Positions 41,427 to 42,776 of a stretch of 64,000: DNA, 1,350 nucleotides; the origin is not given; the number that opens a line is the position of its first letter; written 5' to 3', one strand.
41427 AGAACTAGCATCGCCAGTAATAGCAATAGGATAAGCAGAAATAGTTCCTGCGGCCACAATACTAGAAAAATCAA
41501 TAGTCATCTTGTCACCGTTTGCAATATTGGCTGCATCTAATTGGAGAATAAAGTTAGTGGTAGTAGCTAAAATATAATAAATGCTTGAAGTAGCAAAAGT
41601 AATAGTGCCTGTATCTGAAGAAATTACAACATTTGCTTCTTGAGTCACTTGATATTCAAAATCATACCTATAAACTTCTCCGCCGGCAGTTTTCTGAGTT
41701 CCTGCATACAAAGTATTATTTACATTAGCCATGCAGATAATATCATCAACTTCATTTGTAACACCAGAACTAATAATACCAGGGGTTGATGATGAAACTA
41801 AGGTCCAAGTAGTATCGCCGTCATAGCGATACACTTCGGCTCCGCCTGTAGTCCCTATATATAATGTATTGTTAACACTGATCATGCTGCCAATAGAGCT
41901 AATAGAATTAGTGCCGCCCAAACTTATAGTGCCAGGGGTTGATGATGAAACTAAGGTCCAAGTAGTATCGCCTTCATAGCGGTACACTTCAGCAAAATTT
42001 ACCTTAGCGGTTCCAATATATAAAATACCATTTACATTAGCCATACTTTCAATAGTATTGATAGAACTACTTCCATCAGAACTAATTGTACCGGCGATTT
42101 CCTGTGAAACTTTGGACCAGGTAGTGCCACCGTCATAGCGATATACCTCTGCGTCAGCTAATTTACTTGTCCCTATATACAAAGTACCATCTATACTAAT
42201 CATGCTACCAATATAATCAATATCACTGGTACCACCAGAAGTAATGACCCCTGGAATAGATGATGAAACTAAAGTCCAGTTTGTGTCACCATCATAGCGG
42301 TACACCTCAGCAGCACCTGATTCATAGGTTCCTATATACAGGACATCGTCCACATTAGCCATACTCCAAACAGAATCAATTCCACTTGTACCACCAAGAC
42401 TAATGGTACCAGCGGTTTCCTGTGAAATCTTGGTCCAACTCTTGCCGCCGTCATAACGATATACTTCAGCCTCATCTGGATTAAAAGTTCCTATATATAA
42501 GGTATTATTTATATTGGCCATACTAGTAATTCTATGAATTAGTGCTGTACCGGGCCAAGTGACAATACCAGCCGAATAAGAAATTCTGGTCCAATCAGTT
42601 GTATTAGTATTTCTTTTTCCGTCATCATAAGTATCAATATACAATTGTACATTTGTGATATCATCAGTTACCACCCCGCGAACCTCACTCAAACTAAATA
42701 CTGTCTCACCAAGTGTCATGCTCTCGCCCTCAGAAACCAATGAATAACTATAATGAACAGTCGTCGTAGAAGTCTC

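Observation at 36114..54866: An 18.75-kb gene encodes a 6250-aa secreted protein built as a two-level repeat of stacked propellers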

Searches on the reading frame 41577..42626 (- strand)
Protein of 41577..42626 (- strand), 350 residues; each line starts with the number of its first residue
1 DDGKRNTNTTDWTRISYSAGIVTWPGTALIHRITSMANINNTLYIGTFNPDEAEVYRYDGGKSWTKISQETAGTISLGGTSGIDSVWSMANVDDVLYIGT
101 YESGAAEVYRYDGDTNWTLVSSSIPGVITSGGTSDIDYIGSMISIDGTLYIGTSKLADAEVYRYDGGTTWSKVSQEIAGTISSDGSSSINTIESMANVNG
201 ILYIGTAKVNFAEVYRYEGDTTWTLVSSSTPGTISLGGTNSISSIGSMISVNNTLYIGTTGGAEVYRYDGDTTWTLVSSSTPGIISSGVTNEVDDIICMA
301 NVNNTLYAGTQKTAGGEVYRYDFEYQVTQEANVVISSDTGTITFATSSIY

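Call 6: search_protein_families(library=ncbifam, proteins=[window:41577-42626:-], max_evalue=0.1)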
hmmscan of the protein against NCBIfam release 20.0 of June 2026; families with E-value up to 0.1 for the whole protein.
window:41577-42626:- (350 aa): 1 family
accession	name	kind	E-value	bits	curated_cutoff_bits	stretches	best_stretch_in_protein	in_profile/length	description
NF041766.1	choice_anch_U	domain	0.018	15.9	32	0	34-70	20-56/92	choice-of-anchor U domain-containing protein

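Call 7: search_protein_families(library=pfam, proteins=[window:41577-42626:-], max_evalue=1)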
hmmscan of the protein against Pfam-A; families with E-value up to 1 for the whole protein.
window:41577-42626:- (350 aa): 9 families
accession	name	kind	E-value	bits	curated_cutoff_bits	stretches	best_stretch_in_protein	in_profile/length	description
PF13517.12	FG-GAP_3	-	4.1e-06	27.7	26.9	1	93-129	8-40/61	FG-GAP-like repeat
PF21910.2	GH85_C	-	0.00044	21.1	27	0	206-230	26-50/95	GH85 endohexosaminidases, C-terminal domain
PF02246.21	B1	-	0.042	14.3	25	0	95-111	24-40/69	Protein L b1 domain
PF07494.17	Reg_prop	-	0.071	13.8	20.4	0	146-154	15-23/24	Two component regulator propeller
PF19727.4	DUF6219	-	0.083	13.2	27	0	244-268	8-32/69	Family of unknown function (DUF6219)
PF03833.19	PolC_DP2_N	-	0.12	12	24.3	0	4-58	120-174/271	DNA polymerase II large subunit DP2, N-terminal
PF07568.18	HisKA_2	-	0.14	12.7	22.3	0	30-45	37-52/76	Histidine kinase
PF22987.3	Tudor_KDM3B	-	0.37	11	27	0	213-224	15-26/75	Lysine-specific demethylase 3B, tudor domain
PF03174.19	CHB_HEX_C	-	0.72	10.3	23.6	0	162-178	39-53/76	Chitobiase/beta-hexosaminidase C-terminal domain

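Call 63: search_solved_structures(query=window:41577-42626:-, max_evalue=1)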
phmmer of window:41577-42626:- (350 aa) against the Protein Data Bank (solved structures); distinct sequences matched with E-value up to 1: 0.
